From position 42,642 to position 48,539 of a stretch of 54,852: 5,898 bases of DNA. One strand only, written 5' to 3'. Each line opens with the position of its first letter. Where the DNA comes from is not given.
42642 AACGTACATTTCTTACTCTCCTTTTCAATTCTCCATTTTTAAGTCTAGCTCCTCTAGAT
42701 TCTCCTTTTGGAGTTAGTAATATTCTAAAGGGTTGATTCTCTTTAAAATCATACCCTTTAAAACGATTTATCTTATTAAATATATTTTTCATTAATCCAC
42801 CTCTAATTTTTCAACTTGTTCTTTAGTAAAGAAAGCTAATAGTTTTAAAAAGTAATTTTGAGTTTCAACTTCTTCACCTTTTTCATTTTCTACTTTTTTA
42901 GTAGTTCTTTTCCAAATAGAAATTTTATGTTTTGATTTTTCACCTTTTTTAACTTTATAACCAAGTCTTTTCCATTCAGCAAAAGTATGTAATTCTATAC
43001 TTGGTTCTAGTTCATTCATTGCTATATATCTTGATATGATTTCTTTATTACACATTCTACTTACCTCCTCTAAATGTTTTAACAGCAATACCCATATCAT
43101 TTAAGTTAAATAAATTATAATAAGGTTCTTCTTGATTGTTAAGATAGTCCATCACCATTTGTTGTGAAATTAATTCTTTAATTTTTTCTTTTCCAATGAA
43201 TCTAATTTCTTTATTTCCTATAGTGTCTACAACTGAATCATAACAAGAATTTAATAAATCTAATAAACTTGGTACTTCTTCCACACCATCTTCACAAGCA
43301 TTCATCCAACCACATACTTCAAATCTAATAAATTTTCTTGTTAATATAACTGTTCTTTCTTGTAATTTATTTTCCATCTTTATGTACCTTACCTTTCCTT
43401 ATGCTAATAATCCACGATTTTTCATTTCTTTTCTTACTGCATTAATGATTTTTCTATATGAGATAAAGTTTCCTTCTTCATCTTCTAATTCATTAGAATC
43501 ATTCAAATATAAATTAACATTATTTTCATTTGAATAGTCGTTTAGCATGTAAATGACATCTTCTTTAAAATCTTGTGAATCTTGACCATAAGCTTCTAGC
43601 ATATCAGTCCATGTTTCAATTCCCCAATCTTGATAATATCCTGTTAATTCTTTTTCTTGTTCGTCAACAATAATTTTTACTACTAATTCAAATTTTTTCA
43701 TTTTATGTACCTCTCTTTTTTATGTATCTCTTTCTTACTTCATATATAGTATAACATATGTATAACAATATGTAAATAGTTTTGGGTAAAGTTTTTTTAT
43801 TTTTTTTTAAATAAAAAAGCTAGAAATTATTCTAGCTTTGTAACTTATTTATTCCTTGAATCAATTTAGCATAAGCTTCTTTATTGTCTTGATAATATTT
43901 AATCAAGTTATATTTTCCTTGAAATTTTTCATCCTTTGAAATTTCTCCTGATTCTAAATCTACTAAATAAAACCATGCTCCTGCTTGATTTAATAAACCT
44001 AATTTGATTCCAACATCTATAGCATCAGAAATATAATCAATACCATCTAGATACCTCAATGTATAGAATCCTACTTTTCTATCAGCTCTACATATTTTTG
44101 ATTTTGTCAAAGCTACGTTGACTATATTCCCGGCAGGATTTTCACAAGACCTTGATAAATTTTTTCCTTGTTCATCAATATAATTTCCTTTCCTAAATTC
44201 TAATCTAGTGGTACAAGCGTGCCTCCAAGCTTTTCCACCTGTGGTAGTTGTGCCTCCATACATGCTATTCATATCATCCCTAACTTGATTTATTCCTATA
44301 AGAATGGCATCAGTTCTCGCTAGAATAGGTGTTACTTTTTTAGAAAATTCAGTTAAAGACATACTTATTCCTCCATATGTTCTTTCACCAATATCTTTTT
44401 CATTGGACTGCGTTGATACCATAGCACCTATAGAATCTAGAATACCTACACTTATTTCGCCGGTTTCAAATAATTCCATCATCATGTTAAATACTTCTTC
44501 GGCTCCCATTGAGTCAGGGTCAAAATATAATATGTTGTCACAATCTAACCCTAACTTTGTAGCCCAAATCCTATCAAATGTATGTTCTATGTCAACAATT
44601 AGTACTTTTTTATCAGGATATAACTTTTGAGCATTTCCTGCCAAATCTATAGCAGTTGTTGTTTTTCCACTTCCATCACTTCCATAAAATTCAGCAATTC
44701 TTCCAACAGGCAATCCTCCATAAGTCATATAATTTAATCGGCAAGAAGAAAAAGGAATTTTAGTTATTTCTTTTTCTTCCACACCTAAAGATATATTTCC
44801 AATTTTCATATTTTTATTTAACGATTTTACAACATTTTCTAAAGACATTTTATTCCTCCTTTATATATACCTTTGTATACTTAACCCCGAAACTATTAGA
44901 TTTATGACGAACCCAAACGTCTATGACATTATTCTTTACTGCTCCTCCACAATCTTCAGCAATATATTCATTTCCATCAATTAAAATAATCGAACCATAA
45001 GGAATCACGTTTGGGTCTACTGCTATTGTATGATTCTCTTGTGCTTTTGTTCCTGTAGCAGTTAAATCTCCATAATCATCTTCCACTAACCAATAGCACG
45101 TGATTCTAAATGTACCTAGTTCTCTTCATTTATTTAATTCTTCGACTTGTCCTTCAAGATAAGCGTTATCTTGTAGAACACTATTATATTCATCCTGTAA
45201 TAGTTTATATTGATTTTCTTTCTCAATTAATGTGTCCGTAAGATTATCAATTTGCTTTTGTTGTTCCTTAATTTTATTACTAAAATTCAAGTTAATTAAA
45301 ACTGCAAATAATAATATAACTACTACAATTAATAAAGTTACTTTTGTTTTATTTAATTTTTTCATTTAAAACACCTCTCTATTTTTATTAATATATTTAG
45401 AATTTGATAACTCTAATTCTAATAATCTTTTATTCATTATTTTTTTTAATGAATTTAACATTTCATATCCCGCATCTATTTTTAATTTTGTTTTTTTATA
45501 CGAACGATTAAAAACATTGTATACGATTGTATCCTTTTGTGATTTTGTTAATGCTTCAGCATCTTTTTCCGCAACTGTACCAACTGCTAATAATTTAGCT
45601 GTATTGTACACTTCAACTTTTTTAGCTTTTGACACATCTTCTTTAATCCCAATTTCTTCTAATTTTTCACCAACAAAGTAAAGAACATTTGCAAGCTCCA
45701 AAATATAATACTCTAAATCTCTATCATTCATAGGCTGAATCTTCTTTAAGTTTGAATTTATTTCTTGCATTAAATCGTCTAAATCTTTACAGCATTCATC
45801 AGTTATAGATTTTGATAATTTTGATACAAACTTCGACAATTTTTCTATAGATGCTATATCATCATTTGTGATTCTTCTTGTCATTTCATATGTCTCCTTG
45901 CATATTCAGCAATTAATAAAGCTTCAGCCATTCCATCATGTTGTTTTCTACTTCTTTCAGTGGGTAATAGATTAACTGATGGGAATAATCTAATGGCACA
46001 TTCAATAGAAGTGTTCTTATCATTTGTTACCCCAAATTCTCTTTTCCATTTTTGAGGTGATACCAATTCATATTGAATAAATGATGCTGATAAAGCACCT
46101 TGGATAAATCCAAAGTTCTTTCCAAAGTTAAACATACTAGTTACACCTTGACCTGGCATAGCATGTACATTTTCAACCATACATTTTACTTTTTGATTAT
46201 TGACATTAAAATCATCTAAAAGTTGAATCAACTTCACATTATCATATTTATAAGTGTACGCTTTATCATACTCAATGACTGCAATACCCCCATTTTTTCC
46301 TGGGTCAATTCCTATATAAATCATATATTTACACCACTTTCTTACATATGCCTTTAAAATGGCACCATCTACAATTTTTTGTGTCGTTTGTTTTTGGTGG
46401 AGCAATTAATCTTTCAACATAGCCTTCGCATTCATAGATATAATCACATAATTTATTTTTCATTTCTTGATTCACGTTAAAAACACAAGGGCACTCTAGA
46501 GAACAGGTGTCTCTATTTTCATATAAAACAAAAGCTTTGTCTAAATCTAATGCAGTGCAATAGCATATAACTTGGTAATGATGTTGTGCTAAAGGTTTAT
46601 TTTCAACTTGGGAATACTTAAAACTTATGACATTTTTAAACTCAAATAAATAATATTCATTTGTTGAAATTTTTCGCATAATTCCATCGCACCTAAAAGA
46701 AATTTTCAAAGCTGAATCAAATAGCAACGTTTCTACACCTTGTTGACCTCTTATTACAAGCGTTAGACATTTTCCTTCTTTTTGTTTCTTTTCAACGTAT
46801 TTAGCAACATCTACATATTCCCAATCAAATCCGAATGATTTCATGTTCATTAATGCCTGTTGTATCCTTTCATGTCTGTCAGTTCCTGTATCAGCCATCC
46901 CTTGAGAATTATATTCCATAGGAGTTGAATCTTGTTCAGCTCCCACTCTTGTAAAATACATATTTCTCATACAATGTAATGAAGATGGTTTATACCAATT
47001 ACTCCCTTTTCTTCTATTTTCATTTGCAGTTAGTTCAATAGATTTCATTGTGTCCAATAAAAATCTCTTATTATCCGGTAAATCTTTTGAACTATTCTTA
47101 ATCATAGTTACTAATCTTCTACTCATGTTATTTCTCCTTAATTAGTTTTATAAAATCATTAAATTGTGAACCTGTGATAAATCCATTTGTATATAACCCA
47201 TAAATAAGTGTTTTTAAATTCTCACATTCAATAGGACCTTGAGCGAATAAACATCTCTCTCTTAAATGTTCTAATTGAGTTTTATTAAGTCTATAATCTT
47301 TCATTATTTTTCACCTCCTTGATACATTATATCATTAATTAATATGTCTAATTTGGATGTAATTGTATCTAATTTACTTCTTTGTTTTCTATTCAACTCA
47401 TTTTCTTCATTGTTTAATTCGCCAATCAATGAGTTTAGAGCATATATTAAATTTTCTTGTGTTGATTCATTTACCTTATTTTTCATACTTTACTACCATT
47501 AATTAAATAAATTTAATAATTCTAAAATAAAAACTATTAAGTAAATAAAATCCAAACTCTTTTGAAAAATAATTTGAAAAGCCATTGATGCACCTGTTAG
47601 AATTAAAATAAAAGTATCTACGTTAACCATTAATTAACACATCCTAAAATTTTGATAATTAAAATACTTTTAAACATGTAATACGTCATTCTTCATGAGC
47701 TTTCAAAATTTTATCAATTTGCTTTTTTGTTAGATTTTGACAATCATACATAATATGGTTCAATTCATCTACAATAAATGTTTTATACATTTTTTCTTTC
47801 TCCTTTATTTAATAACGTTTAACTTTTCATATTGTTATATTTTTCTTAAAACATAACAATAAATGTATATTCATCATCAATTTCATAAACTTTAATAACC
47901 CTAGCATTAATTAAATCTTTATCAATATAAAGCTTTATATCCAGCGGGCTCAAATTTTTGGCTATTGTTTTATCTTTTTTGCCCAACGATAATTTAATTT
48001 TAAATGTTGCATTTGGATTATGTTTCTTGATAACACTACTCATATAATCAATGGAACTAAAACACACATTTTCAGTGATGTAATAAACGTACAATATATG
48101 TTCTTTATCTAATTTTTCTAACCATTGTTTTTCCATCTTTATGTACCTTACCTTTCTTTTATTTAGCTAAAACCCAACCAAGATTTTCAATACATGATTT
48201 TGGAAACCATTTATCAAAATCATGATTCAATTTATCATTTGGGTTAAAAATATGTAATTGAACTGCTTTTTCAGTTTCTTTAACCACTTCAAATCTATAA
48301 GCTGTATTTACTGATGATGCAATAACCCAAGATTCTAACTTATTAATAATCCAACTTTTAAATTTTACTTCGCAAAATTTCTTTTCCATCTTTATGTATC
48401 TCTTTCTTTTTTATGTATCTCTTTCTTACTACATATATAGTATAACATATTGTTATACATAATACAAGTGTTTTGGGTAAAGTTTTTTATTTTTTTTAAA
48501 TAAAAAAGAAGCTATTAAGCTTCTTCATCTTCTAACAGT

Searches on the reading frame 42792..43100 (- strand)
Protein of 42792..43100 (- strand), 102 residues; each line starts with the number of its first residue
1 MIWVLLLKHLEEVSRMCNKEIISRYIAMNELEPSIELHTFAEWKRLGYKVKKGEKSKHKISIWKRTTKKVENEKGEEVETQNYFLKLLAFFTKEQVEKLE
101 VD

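Call 55: search_protein_families(library=pfam, proteins=[window:42792-43100:-], max_evalue=0.01)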
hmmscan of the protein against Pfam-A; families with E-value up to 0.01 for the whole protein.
window:42792-43100:- (102 aa): 1 family
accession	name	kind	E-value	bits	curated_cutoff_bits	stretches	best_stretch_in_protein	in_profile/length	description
PF08401.16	ArdcN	-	1.8e-06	28.6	22.6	1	38-86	67-118/123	N-terminal domain of anti-restriction factor ArdC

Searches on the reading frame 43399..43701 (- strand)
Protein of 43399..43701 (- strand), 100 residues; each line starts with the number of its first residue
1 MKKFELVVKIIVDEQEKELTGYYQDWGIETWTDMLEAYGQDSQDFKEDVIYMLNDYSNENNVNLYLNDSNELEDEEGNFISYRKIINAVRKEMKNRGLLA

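Call 15: search_protein_families(library=phrogs, proteins=[window:43399-43701:-], max_evalue=0.01)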
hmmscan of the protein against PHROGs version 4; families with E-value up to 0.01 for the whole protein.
window:43399-43701:- (100 aa): 0 families

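Call 45: search_protein_families(library=pfam, proteins=[window:43399-43701:-], max_evalue=0.01)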
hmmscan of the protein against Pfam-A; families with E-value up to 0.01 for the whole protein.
window:43399-43701:- (100 aa): 0 families

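Call 61: search_solved_structures(query=window:43399-43701:-, max_evalue=1)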
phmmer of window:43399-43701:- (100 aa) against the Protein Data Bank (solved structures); distinct sequences matched with E-value up to 1: 0.

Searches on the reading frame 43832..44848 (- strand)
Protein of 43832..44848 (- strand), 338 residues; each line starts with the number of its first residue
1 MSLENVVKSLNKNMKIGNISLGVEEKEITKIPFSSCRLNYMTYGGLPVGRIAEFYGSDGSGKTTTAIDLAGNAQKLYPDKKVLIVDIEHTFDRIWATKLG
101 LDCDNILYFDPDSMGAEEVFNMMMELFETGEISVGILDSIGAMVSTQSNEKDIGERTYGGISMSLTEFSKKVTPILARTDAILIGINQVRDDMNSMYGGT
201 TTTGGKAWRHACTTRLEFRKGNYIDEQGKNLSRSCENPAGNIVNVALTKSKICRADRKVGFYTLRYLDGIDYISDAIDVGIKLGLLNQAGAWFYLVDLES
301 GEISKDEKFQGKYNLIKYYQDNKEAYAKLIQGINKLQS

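Call 16: search_protein_families(library=pfam, proteins=[window:43832-44848:-], max_evalue=0.001)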
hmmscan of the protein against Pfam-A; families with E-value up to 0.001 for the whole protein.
window:43832-44848:- (338 aa): 3 families
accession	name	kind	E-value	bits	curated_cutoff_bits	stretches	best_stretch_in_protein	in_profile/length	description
PF00154.27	RecA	-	2.2e-35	122.8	27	1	3-261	3-253/262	recA bacterial DNA recombination protein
PF08423.17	Rad51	-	4.2e-07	29.9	22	1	26-222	3-213/244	Rad51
PF06745.19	ATPase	-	0.00082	19.2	26.6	0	39-95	9-64/231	KaiC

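Call 53: find_encoding_contigs(protein=window:43832-44848:-, flank=3000, max_places=4)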
Protein window:43832-44848:- (338 aa): 12 contigs read that carry it; 4 places shown.
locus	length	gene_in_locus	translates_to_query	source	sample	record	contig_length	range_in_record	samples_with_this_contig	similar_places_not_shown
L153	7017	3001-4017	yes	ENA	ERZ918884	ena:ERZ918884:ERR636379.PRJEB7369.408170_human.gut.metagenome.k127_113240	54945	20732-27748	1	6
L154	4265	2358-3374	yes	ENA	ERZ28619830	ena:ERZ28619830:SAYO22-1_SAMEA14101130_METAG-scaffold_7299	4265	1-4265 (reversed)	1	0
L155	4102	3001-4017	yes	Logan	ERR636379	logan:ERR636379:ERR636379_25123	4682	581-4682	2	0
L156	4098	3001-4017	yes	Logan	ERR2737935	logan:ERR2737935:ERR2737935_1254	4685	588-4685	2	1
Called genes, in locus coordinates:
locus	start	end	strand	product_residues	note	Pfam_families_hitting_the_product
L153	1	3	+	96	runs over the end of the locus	-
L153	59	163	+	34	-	-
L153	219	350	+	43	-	-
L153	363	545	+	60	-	-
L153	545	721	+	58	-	-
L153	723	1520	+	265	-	-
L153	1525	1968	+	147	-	-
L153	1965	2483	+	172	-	-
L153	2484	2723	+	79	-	-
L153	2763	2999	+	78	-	PF06725:3D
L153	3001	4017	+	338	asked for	PF00154:RecA_N, PF08423:Rad51 (weak)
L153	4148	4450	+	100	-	-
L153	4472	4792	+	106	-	-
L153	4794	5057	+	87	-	PF08401:ArdcN (weak)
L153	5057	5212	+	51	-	-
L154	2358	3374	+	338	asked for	PF00154:RecA_N, PF08423:Rad51 (weak)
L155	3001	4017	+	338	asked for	PF00154:RecA_N, PF08423:Rad51 (weak)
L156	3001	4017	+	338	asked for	PF00154:RecA_N, PF08423:Rad51 (weak)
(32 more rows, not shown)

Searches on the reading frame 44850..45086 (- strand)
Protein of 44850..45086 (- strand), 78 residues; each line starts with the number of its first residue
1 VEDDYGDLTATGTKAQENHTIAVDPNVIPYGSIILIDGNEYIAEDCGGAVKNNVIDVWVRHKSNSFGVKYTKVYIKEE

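Call 55: search_protein_families(library=pfam, proteins=[window:44850-45086:-], max_evalue=0.01)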
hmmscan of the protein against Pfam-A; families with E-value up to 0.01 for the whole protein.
window:44850-45086:- (78 aa): 1 family
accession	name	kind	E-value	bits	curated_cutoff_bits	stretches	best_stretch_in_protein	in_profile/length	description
PF06725.17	3D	-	1.2e-11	45.1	23.8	1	20-74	2-69/72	3D domain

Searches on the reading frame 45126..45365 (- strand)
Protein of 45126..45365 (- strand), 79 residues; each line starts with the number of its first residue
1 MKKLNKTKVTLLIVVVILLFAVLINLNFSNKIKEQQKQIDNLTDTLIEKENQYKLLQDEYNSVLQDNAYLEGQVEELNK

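Call 55: search_protein_families(library=pfam, proteins=[window:45126-45365:-], max_evalue=0.01)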
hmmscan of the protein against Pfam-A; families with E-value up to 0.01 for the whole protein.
window:45126-45365:- (79 aa): 2 families
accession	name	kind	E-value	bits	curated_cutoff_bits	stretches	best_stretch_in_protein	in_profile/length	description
PF13786.12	DUF4179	-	0.0038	18.1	30.1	1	2-65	4-64/94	Domain of unknown function (DUF4179)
PF11368.13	DUF3169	-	0.0044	17.1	31.6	1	7-51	50-94/250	Protein of unknown function (DUF3169)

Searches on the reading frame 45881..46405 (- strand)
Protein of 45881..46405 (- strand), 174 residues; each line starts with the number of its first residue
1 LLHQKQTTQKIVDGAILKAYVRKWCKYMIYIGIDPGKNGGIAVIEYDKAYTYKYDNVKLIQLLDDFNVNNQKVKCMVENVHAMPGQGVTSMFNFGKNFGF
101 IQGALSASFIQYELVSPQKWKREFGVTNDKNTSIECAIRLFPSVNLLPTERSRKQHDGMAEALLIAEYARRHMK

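Call 33: search_protein_families(library=phrogs, proteins=[window:45881-46405:-], max_evalue=0.001)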
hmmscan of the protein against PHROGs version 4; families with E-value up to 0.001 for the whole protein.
window:45881-46405:- (174 aa): 3 families
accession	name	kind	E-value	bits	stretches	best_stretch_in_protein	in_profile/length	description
phrog_1770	-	DNA, RNA and nucleotide metabolism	1.3e-34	120.4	1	28-173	4-151/158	Holliday junction resolvase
phrog_159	-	DNA, RNA and nucleotide metabolism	1.4e-07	31.8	1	26-126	86-205/330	RuvC-like Holliday junction resolvase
phrog_827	-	DNA, RNA and nucleotide metabolism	4.4e-05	24.7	1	53-171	44-157/161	Holliday junction resolvase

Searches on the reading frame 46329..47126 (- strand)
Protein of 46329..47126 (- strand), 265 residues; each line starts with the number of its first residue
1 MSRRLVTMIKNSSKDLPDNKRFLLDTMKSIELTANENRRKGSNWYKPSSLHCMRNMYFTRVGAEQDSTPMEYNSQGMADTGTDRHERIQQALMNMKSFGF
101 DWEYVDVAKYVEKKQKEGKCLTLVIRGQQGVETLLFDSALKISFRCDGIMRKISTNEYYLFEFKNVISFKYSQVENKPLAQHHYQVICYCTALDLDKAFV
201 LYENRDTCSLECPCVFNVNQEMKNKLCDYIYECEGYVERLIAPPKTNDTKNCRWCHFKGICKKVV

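Call 33: search_protein_families(library=phrogs, proteins=[window:46329-47126:-], max_evalue=0.001)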
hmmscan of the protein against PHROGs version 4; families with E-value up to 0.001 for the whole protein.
window:46329-47126:- (265 aa): 2 families
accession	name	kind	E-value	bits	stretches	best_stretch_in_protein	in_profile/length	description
phrog_1706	-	DNA, RNA and nucleotide metabolism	1.3e-33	117.7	1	2-263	4-244/293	CRISPR/Cas system associated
phrog_1990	-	DNA, RNA and nucleotide metabolism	7.7e-07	29.8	1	128-263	97-237/290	Cas4-domain exonuclease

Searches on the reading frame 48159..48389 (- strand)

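Call 15: search_protein_families(library=phrogs, proteins=[window:48159-48389:-], max_evalue=0.01)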
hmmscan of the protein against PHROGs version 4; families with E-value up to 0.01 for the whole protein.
window:48159-48389:- (76 aa): 1 family
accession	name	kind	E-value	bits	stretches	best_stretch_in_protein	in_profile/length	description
phrog_12732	-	unknown function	7.6e-06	27.3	1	24-67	80-119/121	-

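Call 45: search_protein_families(library=pfam, proteins=[window:48159-48389:-], max_evalue=0.01)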
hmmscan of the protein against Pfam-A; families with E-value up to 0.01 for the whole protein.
window:48159-48389:- (76 aa): 0 families
